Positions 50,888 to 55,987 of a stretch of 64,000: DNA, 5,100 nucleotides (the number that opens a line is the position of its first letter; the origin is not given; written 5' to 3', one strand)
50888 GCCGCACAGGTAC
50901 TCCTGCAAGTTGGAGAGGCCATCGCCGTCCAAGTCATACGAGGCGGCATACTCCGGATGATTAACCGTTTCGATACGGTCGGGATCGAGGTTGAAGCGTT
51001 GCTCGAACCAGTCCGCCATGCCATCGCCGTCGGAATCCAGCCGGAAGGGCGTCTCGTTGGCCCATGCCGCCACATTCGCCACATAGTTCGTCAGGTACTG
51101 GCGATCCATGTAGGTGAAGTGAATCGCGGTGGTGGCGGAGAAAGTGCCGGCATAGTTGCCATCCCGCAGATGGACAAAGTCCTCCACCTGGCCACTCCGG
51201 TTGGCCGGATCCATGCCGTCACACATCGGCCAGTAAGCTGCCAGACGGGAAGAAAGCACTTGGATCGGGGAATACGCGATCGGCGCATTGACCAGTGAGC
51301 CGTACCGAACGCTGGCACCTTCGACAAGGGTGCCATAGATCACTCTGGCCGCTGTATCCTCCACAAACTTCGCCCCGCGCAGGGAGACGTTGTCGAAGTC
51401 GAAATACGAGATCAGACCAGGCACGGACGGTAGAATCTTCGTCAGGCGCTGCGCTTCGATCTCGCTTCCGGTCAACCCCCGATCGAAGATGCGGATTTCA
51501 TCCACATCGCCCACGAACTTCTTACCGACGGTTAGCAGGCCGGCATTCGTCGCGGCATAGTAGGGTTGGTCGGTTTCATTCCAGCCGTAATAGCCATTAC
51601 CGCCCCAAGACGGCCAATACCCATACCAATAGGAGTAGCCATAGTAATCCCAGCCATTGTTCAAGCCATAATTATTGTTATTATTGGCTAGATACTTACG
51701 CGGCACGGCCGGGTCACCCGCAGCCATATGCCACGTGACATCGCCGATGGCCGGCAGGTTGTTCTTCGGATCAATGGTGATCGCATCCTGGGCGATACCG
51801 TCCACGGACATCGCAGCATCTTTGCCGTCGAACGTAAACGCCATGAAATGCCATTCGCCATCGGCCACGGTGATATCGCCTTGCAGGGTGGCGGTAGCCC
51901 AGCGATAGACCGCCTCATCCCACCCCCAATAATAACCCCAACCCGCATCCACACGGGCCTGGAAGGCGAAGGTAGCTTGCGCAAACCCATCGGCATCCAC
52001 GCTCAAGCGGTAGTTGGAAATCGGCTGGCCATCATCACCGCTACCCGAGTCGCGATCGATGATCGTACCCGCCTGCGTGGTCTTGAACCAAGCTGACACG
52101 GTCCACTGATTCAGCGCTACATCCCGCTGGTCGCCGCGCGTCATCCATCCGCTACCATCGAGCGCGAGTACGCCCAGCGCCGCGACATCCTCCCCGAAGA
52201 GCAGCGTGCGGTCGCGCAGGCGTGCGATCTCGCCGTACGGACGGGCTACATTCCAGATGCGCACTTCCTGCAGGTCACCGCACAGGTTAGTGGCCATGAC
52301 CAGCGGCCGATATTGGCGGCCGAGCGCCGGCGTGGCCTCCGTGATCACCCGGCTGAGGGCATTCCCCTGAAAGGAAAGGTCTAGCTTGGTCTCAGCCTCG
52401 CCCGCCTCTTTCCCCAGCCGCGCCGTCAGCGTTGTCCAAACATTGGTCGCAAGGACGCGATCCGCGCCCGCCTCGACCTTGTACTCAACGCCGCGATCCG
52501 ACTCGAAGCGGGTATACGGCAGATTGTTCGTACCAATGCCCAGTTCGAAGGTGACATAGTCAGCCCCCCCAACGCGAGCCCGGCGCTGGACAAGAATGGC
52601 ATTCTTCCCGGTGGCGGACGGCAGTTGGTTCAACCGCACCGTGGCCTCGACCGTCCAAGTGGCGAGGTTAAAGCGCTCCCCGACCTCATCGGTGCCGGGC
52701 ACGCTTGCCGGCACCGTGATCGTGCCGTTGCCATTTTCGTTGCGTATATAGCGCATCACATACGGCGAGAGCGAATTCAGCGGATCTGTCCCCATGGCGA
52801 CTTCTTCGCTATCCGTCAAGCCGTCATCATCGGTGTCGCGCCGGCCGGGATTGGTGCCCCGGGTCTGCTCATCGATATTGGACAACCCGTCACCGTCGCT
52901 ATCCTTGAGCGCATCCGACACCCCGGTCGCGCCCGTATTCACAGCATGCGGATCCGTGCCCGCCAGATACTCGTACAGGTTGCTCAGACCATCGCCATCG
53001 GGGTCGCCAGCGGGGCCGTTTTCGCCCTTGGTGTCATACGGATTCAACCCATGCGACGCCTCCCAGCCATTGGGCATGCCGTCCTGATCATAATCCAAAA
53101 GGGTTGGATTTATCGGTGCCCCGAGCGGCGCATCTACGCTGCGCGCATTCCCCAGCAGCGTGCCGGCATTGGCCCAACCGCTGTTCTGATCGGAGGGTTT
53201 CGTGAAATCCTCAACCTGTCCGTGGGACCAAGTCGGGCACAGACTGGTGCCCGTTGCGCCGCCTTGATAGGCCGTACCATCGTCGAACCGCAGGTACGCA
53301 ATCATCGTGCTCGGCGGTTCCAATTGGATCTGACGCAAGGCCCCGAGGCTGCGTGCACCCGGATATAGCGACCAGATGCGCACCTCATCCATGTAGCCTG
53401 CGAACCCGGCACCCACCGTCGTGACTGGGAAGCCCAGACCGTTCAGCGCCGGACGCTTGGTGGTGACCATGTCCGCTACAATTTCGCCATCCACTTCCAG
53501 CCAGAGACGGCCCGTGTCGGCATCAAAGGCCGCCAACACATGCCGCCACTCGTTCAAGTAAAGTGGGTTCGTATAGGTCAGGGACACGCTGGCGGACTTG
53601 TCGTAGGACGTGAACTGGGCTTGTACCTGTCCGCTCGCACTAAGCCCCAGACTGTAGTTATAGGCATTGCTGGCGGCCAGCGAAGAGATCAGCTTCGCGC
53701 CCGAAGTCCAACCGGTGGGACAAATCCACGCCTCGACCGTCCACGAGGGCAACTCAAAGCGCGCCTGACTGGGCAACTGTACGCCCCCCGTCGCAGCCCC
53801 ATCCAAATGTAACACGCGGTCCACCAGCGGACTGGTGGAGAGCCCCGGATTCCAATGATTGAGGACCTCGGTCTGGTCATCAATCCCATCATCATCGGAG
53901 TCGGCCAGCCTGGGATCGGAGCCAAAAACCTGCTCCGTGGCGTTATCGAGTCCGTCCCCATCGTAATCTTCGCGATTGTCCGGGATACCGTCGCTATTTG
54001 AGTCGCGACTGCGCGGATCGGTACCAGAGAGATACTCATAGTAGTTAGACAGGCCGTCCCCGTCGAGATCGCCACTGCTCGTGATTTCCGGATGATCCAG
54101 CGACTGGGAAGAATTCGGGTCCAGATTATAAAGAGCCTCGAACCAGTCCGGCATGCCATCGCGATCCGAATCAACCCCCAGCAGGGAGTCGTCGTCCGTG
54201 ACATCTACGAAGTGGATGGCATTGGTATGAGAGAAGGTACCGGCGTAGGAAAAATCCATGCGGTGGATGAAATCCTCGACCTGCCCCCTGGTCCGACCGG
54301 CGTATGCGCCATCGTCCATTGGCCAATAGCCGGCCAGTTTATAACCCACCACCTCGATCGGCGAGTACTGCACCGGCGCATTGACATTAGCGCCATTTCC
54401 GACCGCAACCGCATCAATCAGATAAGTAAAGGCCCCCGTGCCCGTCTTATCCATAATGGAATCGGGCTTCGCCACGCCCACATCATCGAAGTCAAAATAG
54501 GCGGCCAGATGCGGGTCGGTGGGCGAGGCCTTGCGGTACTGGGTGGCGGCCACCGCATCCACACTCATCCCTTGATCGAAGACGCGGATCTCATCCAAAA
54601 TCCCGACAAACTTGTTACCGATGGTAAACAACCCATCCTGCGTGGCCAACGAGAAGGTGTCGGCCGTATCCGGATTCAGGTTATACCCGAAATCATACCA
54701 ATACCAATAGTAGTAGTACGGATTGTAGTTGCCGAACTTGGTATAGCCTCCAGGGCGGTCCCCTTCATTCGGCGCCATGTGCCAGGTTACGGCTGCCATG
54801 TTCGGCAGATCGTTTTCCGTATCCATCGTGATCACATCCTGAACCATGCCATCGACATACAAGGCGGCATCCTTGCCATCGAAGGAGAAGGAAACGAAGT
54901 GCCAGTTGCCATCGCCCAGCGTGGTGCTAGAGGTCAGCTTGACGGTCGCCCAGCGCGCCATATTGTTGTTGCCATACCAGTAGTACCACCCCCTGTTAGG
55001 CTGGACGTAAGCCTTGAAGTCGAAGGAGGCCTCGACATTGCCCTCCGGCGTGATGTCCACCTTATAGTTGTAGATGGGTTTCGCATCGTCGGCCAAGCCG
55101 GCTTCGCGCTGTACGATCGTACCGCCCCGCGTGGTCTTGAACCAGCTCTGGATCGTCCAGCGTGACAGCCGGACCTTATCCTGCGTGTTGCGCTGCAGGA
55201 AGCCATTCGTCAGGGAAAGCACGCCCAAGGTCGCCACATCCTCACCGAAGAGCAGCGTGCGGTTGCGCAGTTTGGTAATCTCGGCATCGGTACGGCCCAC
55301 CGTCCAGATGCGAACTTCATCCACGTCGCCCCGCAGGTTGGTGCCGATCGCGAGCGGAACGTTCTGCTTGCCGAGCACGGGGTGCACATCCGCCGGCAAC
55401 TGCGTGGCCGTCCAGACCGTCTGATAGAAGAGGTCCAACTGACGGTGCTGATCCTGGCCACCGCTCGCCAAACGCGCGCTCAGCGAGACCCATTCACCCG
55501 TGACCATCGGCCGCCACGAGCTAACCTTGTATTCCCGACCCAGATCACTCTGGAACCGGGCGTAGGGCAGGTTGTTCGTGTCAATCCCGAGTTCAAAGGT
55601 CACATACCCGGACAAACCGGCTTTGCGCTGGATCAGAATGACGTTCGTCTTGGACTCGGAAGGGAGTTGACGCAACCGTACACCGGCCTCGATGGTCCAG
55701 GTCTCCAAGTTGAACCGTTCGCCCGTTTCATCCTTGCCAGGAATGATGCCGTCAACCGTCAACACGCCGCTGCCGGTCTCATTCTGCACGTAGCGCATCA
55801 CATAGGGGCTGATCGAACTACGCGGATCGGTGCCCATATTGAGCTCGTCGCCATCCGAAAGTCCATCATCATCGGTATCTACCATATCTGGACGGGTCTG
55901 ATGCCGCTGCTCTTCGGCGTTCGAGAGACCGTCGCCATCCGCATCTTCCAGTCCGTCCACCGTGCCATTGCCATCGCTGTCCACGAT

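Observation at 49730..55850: Tandem ~3.06-kb (about 1020-aa) divergent super-repeat, each unit starting SPYVMRY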

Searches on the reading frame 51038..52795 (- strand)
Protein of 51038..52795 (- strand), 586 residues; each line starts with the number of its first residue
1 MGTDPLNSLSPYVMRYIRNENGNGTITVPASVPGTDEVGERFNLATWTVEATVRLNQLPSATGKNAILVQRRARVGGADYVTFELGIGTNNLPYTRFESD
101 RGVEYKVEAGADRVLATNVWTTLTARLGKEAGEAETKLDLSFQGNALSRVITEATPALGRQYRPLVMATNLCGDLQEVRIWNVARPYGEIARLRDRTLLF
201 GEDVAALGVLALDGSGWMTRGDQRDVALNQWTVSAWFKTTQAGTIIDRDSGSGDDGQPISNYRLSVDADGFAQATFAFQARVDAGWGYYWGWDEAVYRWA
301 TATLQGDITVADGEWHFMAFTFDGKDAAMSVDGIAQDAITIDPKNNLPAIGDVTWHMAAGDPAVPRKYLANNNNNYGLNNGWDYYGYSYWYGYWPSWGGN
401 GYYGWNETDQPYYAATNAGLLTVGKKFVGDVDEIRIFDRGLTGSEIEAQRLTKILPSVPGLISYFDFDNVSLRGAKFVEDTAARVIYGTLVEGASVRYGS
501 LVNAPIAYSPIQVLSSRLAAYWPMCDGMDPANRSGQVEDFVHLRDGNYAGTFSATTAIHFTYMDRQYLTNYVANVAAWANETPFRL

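Call 17: search_protein_families(library=pfam, proteins=[window:51038-52795:-], max_evalue=1)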
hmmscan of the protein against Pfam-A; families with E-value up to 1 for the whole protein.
window:51038-52795:- (586 aa): 2 families
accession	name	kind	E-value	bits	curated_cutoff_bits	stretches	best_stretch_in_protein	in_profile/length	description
PF13385.13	Laminin_G_3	-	2.1e-18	67.3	27.6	3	215-344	4-110/151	Concanavalin A-like lectin/glucanases superfamily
PF02210.31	Laminin_G_2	-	0.0031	18.4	22.9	1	307-343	47-83/126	Laminin G domain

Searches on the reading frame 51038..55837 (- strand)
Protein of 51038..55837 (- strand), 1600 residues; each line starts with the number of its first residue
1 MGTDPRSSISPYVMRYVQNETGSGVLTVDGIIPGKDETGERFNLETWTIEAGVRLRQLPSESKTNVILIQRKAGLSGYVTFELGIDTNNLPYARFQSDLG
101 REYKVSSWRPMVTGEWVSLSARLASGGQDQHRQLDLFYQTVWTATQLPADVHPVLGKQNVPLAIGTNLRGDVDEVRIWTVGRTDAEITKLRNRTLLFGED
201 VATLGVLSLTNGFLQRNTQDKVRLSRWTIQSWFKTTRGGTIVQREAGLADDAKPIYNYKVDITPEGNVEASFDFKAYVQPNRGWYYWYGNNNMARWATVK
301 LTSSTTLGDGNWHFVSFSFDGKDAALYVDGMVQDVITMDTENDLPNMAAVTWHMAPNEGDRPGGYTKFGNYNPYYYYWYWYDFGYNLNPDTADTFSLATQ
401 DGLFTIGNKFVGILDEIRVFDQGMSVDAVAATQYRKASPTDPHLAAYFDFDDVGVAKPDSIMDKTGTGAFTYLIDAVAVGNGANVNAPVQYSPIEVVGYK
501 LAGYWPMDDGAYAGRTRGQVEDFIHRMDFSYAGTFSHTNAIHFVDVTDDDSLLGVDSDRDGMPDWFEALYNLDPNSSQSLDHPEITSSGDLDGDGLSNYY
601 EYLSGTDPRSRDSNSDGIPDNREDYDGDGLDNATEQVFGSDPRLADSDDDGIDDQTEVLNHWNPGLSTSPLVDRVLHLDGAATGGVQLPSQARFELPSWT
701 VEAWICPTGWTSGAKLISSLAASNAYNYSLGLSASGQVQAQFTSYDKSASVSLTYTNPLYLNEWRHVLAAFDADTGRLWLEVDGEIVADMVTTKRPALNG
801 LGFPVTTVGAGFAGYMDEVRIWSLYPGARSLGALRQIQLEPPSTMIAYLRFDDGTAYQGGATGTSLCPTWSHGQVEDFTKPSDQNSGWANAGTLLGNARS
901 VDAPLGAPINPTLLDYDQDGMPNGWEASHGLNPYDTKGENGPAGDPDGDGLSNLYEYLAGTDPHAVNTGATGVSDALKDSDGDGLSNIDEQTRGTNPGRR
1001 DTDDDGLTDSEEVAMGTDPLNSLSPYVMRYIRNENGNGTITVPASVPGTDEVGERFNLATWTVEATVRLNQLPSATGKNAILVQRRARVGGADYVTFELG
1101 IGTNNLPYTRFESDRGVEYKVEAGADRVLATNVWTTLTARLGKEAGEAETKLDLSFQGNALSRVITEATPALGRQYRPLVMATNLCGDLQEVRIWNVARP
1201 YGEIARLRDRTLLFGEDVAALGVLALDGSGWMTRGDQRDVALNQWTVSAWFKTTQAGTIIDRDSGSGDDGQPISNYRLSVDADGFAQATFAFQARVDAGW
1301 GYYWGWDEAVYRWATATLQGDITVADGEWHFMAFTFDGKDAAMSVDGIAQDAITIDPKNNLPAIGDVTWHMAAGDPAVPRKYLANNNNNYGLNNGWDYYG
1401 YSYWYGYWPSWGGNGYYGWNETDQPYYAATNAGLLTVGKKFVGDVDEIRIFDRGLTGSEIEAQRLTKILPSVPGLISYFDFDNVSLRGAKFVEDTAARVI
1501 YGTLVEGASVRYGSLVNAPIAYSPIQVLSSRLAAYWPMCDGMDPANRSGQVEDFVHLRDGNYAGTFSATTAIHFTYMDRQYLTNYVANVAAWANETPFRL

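Call 50: find_related_loci(query=window:51038-55837:-, collection=metagenome_contigs, flank=10000)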
Query window:51038-55837:- (1600 aa) in metagenome_contigs; peptide patterns used: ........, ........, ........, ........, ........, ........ (x = any residue, [..] = any of these).
322 stretches matched a pattern; 25 encode a relative of the query (tblastn E <= 1e-3); 25 distinct loci.
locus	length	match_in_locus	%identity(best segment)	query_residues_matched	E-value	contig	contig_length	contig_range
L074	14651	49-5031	34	2-1215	4e-64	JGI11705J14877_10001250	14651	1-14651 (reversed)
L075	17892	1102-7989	32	41-1234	1e-50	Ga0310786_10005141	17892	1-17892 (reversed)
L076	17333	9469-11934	43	537-1035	8e-16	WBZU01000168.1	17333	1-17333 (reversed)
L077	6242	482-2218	43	555-1021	2e-15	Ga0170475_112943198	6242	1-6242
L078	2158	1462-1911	37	555-1024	1e-14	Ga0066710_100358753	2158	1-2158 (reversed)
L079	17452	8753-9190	38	556-1029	3e-13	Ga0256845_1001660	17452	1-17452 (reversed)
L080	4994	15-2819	39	551-1027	1e-10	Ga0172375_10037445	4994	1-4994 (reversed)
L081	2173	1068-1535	34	555-1019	2e-9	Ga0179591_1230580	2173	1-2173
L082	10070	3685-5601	39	555-1020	3e-9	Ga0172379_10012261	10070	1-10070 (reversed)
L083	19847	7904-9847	29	555-1019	8e-10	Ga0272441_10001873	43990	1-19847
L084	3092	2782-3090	36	555-1008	8e-9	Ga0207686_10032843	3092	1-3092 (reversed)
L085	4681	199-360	47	555-960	2e-8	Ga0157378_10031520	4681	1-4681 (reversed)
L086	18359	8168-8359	44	556-985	1e-7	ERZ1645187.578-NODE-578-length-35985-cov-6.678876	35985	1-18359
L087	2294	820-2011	45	556-1035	6e-7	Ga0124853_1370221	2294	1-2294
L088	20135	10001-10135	50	556-958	4e-6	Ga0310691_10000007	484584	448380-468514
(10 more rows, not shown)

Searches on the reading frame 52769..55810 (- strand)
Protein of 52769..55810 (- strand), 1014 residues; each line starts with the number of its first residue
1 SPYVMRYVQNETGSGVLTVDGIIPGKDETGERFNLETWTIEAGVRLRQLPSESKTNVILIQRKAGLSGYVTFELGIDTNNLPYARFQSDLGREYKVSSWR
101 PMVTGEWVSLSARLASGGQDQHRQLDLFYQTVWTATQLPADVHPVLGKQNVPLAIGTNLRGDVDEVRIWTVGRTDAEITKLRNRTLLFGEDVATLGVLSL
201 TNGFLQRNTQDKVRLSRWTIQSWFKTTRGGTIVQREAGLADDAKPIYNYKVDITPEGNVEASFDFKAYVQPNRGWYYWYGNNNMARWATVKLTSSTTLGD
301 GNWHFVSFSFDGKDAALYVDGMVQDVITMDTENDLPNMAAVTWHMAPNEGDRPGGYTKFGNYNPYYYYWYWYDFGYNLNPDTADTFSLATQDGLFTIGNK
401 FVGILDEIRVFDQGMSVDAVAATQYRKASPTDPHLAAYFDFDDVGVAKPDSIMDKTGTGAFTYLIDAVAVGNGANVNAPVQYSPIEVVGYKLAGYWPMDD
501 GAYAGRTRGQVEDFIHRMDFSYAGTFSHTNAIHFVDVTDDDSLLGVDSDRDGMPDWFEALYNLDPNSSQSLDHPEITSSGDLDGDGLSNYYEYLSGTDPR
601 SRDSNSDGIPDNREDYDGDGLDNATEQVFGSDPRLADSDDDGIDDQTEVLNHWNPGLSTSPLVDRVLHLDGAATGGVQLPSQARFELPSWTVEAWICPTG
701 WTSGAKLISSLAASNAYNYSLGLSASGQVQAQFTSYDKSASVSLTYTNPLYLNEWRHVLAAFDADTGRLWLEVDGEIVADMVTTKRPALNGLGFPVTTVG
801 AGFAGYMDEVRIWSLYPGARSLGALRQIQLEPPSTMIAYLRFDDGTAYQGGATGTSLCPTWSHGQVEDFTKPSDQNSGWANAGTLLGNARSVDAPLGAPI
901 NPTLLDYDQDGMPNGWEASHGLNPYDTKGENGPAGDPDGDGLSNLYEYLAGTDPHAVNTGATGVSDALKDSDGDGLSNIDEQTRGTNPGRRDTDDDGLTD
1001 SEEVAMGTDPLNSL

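Call 20: find_homologous_proteins(query=window:52769-55810:-, max_evalue=1e-10)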
Query window:52769-55810:- (1014 aa): 2 proteins with E <= 1e-10 among 8000 candidates.
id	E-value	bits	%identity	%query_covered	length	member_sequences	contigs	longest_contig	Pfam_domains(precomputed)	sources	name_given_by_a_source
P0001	3.0e-19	87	41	10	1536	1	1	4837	PF22352.3,PF00801.27,PF07705.18,PF18884.6,PF18911.7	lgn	-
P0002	3.8e-14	70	41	12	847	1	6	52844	PF13205.13,PF17957.8,PF18884.6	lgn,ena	-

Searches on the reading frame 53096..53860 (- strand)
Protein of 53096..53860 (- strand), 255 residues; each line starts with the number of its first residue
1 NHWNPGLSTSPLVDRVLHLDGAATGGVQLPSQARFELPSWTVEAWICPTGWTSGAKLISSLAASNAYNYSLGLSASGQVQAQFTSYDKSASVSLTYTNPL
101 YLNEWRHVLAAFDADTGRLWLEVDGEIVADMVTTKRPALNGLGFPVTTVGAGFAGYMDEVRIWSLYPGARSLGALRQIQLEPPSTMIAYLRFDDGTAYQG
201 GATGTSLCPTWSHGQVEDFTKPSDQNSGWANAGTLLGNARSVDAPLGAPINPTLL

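Call 17: search_protein_families(library=pfam, proteins=[window:53096-53860:-], max_evalue=1)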
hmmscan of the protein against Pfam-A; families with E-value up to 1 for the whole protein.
window:53096-53860:- (255 aa): 2 families
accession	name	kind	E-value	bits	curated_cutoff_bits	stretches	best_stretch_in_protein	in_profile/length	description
PF13385.13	Laminin_G_3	-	4.1e-17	63.1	27.6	1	24-164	4-142/151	Concanavalin A-like lectin/glucanases superfamily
PF02210.31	Laminin_G_2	-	0.0079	17.1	22.9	1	69-161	21-122/126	Laminin G domain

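Call 41: search_protein_families(library=ncbifam, proteins=[window:53096-53860:-], max_evalue=0.01)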
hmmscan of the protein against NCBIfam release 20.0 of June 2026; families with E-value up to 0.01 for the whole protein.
window:53096-53860:- (255 aa): 0 families

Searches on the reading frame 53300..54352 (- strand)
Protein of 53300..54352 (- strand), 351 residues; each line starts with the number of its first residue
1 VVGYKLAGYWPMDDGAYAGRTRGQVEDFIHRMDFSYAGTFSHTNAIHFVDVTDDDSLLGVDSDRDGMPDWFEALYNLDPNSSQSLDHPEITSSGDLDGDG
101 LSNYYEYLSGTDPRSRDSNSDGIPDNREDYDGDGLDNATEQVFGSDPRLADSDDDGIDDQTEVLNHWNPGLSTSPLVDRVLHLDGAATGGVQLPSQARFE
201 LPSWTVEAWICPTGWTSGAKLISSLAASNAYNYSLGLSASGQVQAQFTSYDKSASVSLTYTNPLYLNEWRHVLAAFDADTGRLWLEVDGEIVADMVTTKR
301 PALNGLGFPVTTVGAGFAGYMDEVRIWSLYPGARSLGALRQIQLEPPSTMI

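Call 66: predict_structure(alignment_id=A2)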
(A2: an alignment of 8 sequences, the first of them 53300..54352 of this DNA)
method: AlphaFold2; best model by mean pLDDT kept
length: 351 residues; sequences in the alignment: 8
mean_pLDDT: 66.4   pTM: 0.54
mean pLDDT of the five models: 66.4, 65.2, 65.0, 64.2, 64.2
residues with pLDDT >= 90: 52; 70-90: 143; 50-70: 62; < 50: 94
segments of 3 or more residues with pLDDT < 50: 1-58, 84-92, 173-175, 304-306, 330-335, 341-351
pLDDT, mean of each block of 10 residues (from residue 1): 28 33 29 26 25 39 69 76 50 73 85 89 92 88 81 67 71 51 67 57 77 88 75 88 88 84 90 84 88 81 57 84 67 47 35 27
secondary structure, 60 per line:
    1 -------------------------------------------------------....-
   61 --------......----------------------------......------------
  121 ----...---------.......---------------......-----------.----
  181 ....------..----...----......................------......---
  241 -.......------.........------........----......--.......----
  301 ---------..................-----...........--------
elements in order: H56-59 H69-74 H103-108 H137-143 H159-164 E181-184 E204-225 E232-237 E242-248 E255-263 E270-277 E282-287 E290-296 E310-327 H333-343
